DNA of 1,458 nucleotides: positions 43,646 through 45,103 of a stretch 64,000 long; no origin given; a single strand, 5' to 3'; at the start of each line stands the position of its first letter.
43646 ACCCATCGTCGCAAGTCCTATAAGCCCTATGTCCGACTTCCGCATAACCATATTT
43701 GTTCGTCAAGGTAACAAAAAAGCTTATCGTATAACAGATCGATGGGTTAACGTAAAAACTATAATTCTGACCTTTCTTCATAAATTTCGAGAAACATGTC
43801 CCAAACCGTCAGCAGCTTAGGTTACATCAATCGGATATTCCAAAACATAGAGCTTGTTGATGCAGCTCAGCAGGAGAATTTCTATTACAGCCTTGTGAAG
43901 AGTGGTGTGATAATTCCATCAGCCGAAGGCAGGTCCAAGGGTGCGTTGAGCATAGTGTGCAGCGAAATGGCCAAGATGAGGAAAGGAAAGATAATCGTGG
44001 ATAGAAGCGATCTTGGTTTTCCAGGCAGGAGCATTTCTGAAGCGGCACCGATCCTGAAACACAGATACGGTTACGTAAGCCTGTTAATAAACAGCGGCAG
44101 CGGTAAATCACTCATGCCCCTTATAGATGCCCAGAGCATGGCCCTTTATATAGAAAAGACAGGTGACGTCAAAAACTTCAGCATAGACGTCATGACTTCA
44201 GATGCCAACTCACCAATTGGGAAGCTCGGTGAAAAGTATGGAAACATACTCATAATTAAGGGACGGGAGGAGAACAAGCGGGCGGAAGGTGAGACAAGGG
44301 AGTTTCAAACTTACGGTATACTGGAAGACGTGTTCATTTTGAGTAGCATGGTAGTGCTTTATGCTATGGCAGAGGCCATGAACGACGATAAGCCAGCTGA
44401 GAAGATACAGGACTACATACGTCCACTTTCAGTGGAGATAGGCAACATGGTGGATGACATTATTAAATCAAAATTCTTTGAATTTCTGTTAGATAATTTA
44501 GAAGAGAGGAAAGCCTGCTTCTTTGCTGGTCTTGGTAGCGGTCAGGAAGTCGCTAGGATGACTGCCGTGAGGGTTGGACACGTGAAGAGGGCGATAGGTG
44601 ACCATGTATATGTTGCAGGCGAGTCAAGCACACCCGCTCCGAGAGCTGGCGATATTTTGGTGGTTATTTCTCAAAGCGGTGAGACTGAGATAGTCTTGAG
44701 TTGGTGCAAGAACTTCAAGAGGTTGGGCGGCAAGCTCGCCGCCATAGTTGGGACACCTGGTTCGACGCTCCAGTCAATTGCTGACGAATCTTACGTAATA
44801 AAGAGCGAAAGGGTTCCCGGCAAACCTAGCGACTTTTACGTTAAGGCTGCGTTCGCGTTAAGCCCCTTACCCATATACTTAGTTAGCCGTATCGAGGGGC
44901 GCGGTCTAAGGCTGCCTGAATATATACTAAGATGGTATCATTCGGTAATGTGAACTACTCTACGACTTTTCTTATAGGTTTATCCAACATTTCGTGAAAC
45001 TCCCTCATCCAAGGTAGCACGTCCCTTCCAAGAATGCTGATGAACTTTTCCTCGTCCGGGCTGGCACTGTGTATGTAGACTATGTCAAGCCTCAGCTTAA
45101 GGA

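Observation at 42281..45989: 6-phosphogluconate dehydrogenase flanked by an F420/LLM-type G6PD-like oxidoreductase and a double-SIS isomerase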

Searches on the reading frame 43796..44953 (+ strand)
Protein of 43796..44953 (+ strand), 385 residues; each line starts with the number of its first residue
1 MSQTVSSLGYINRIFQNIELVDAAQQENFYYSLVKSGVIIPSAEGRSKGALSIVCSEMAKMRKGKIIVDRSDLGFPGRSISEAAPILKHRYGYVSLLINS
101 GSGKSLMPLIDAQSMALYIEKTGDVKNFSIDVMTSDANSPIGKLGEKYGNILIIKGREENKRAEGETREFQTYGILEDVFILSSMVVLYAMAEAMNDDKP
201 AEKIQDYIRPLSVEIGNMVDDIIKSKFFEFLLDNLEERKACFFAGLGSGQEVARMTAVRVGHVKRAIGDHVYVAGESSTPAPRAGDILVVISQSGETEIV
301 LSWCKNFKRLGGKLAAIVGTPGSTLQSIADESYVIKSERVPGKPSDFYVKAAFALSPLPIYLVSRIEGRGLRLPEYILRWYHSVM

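Call 3: search_protein_families(library=pfam, proteins=[window:43796-44953:+])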
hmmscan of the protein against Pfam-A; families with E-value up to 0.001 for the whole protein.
window:43796-44953:+ (385 aa): 1 family
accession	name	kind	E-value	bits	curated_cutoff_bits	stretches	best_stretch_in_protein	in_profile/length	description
PF01380.27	SIS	-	1.4e-06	28.6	25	1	236-336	3-105/131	SIS domain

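Call 4: search_protein_families(library=ncbifam, proteins=[window:43796-44953:+])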
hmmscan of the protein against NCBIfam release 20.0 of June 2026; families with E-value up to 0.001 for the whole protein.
window:43796-44953:+ (385 aa): 5 families
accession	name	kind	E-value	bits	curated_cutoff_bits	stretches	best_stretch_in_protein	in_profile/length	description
TIGR03127.2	RuMP_HxlB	equivalog_domain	1.2e-21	77.4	160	1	218-338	11-126/178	6-phospho-3-hexuloisomerase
NF041755.1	RuMP_HxlAB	equivalog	4.2e-18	65.5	500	1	213-339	222-343/391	bifunctional 3-hexulose-6-phosphate synthase/6-phospho-3-hexuloisomerase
TIGR01135.1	glmS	equivalog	3.1e-05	22.7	418.05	1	270-335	322-389/607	glutamine--fructose-6-phosphate transaminase (isomerizing)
NF001484.0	PRK00331.1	subfamily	4.3e-05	22.1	381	1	278-336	327-385/601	isomerizing glutamine--fructose-6-phosphate transaminase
TIGR00393.1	kpsF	subfamily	0.00018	21.2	203.7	1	285-339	48-102/268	KpsF/GutQ family sugar-phosphate isomerase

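Call 31: find_homologous_proteins(query=window:43796-44953:+, max_evalue=0.00001)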
Query window:43796-44953:+ (385 aa): 267 proteins with E <= 0.00001 among 7750 candidates; the best 120 are listed.
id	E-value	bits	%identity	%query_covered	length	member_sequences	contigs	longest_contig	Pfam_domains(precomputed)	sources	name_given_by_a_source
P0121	6.3e-249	843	100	100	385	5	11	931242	PF01380.28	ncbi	ncbi:MAG: SIS domain-containing protein [Nitrososphaerota archaeon]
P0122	2.3e-247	838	99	100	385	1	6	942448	PF01380.28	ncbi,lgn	ncbi:MAG: SIS domain-containing protein [Nitrososphaerota archaeon]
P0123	8.1e-237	803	95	100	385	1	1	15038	PF01380.28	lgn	-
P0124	2.4e-232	788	93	100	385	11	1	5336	PF01380.28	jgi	jgi:D-arabinose 5-phosphate isomerase GutQ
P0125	1.0e-229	780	90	100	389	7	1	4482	PF01380.28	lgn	-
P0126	1.8e-201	687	79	100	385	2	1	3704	PF01380.28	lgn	-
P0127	2.0e-166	572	67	99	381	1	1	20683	PF01380.28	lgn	-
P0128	1.5e-157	542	61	100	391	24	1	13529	PF01380.28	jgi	-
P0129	1.9e-156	539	62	100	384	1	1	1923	PF01380.28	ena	-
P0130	2.1e-156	539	61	100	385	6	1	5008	PF01380.28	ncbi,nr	ncbi:MAG TPA: SIS domain-containing protein [Candidatus Bathyarchaeia archaeon]|nr:SIS domain-contai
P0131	1.1e-155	536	61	99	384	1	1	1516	PF01380.28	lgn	-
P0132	1.4e-155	536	60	100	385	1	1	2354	PF01380.28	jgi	-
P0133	2.5e-155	535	62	100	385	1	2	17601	-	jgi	jgi:6-phospho-3-hexuloisomerase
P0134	3.6e-155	535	61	100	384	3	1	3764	PF01380.28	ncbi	-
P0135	3.8e-155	535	61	99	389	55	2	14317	PF01380.28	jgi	-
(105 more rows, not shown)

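Call 32: search_solved_structures(query=window:43796-44953:+, max_evalue=1, show_alignments=2)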
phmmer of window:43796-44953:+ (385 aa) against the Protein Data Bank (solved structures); distinct sequences matched with E-value up to 1: 19.
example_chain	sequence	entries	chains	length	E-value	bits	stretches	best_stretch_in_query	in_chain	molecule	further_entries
1vim_A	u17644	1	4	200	2.5e-11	46.5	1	231-338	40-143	Hypothetical protein AF1796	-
9lj9_B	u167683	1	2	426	6.8e-11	45.1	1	219-349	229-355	3-hexulose-6-phosphate synthase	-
1jeo_A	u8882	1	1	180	2.1e-09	40.2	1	224-332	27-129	HYPOTHETICAL PROTEIN MJ1247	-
1m3s_A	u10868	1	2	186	1.1e-07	34.6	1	205-347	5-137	Hypothetical protein yckf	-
1viv_A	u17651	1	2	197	1.2e-07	34.4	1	205-347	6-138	Hypothetical protein yckF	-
1moq_A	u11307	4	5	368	0.045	16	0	280-334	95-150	GLUCOSAMINE 6-PHOSPHATE SYNTHASE | Glutamine--fructose-6-phosphate aminotransferase [isomerizing]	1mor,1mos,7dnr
6bdc_A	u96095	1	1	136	0.069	15.4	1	269-339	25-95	Hcp1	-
5uqi_A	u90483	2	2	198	0.076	15.3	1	219-333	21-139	Phosphosugar isomerase | Isomerase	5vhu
3trj_A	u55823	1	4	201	0.1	14.9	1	251-330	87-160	Phosphoheptose isomerase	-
9wsf_B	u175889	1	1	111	0.18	14.1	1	277-349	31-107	Negative regulator of flagellin synthesis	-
3ooj_A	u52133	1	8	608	0.21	13.9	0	280-333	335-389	Glucosamine/fructose-6-phosphate aminotransferase, isomerizing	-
2j6h_A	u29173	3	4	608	0.21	13.9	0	280-333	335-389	GLUCOSAMINE-FRUCTOSE-6-PHOSPHATE AMINOTRANSFERASE | GLUCOSAMINE--FRUCTOSE-6-PHOSPHATE AMINOTRANSFERASE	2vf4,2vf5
1jxa_A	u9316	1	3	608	0.23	13.7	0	280-330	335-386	glucosamine 6-phosphate synthase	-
4amv_A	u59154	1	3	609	0.23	13.7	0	280-330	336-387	GLUCOSAMINE--FRUCTOSE-6-PHOSPHATE AMINOTRANSFERASE [ISOMER IZING]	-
2xhz_A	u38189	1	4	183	0.31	13.3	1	279-336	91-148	ARABINOSE 5-PHOSPHATE ISOMERASE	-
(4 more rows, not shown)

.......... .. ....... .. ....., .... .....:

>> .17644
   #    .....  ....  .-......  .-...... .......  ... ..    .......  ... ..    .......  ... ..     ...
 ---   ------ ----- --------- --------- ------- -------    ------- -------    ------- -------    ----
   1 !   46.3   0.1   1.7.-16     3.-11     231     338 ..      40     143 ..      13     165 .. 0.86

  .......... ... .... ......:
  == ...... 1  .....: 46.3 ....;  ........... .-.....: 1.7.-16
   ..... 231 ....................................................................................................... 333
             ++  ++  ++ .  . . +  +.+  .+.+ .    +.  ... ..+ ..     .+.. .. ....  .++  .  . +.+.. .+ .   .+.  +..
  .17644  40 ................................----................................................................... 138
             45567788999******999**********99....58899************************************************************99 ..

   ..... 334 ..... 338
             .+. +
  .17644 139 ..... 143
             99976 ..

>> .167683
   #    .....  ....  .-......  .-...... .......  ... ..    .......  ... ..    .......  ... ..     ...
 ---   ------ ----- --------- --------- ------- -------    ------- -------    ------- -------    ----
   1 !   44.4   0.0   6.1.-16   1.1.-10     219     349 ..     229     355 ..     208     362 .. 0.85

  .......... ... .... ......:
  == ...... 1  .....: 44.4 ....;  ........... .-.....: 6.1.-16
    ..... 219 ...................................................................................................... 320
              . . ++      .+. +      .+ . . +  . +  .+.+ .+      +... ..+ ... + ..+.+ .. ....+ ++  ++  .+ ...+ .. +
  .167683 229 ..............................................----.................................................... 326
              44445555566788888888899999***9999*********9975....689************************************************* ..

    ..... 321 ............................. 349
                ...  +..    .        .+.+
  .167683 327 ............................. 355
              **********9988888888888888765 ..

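Call 42: predict_structure(alignment_id=A2)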
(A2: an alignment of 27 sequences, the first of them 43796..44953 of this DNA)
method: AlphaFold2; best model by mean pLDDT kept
length: 385 residues; sequences in the alignment: 27
mean_pLDDT: 87.0   pTM: 0.89
mean pLDDT of the five models: 87.0, 86.8, 86.6, 79.2, 75.0
residues with pLDDT >= 90: 235; 70-90: 111; 50-70: 18; < 50: 21
segments of 3 or more residues with pLDDT < 50: 72-74, 159-175
pLDDT, mean of each block of 10 residues (from residue 1): 79 91 97 94 91 94 84 58 87 94 89 95 93 94 97 73 38 60 96 96 96 96 97 90 91 92 86 78 90 79 89 94 92 91 94 94 88 81 71
secondary structure, 60 per line:
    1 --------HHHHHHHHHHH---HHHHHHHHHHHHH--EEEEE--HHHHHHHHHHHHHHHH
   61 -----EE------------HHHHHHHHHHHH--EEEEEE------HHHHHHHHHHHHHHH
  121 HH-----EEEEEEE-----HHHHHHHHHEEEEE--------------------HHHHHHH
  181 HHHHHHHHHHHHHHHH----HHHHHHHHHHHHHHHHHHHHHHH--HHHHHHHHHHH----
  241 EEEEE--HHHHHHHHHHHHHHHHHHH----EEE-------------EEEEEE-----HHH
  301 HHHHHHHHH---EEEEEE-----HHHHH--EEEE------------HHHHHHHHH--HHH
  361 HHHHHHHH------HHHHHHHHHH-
elements in order: H9-19 H23-35 E38-42 H45-60 H80-91 E94-99 H106-122 E128-134 H140-148 E149-153 H174-196 H201-223 H226-236 E241-245 H248-266 E271-273 E287-292 H298-309 E313-318 H324-328 E331-334 H347-355 H358-368 H375-384

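Call 44: fold_search(model_id=the predicted structure, library=pdb)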
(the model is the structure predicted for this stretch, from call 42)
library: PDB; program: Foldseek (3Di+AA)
matches with E <= 10: 1329; with E <= 0.001: 210
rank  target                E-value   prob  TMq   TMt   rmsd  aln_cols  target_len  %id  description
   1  9lj9_A                3.4e-12  1.00  0.35  0.37  19.5       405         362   17  Crystal structure of a bifunctional 3-hexulose-6-phosphate synthase/6-phospho-3-hexuloisomerase (released 2025-10-01)
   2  7dnr_B                4.7e-12  1.00  0.56  0.60   6.8       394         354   15  Crystal Structure of Zn-bound SIS Domain of Glucosamine-6-P Synthase from E. coli (released 2021-12-15)
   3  2vf4                  1.2e-11  1.00  0.56  0.60   7.0       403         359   14  E. coli glucosamine-6-P synthase (released 2008-03-04)
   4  3tbf_D                1.2e-11  1.00  0.54  0.57   7.3       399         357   13  C-terminal domain of glucosamine-fructose-6-phosphate aminotransferase from Francisella tularensis. (released 2011-08-24)
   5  7dnr_A                2.0e-11  1.00  0.59  0.63   6.5       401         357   14  Crystal Structure of Zn-bound SIS Domain of Glucosamine-6-P Synthase from E. coli (released 2021-12-15)
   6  3tbf_A                2.6e-11  1.00  0.54  0.57   6.9       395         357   14  C-terminal domain of glucosamine-fructose-6-phosphate aminotransferase from Francisella tularensis. (released 2011-08-24)
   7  1moq                  2.9e-11  1.00  0.58  0.61   6.4       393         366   14  ISOMERASE DOMAIN OF GLUCOSAMINE 6-PHOSPHATE SYNTHASE COMPLEXED WITH GLUCOSAMINE 6-PHOSPHATE (released 1998-10-07)
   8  1mos                  3.8e-11  1.00  0.57  0.59   7.1       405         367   14  ISOMERASE DOMAIN OF GLUCOSAMINE 6-PHOSPHATE SYNTHASE COMPLEXED WITH 2-AMINO-2-DEOXYGLUCITOL 6-PHOSPHATE (released 1999-07-29)
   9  3ooj_C                7.9e-11  1.00  0.55  0.37   6.8       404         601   14  C1A mutant of E. coli GlmS in complex with glucose-6P and glutamate (released 2011-10-19)
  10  3ooj_E                9.7e-11  1.00  0.53  0.37   6.8       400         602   14  C1A mutant of E. coli GlmS in complex with glucose-6P and glutamate (released 2011-10-19)
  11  3ooj_D                1.0e-10  1.00  0.56  0.38   6.5       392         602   14  C1A mutant of E. coli GlmS in complex with glucose-6P and glutamate (released 2011-10-19)
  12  2df8_B                1.2e-10  1.00  0.52  0.60   6.3       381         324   14  Crystal Structure of the PH0510 protein from Pyrococcus horikoshii OT3 in complex with beta-D-Fructopyranose-1-phospha (released 2006-08-27)
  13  2j6h_A                1.2e-10  1.00  0.54  0.37   7.9       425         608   13  E. coli glucosamine-6-P synthase in complex with glucose-6P and 5-oxo- L-norleucine (released 2006-10-02)
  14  2poc_A                1.3e-10  1.00  0.55  0.62   7.0       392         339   12  The crystal structure of isomerase domain of glucosamine-6-phosphate synthase from Candida albicans (released 2007-09-11)
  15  7kqa_A                1.3e-10  1.00  0.52  0.58   6.9       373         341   15  Crystal Structure of Glucosamine-6-phosphate deanimase from Strenotrophomonas maltophilia (released 2020-11-25)
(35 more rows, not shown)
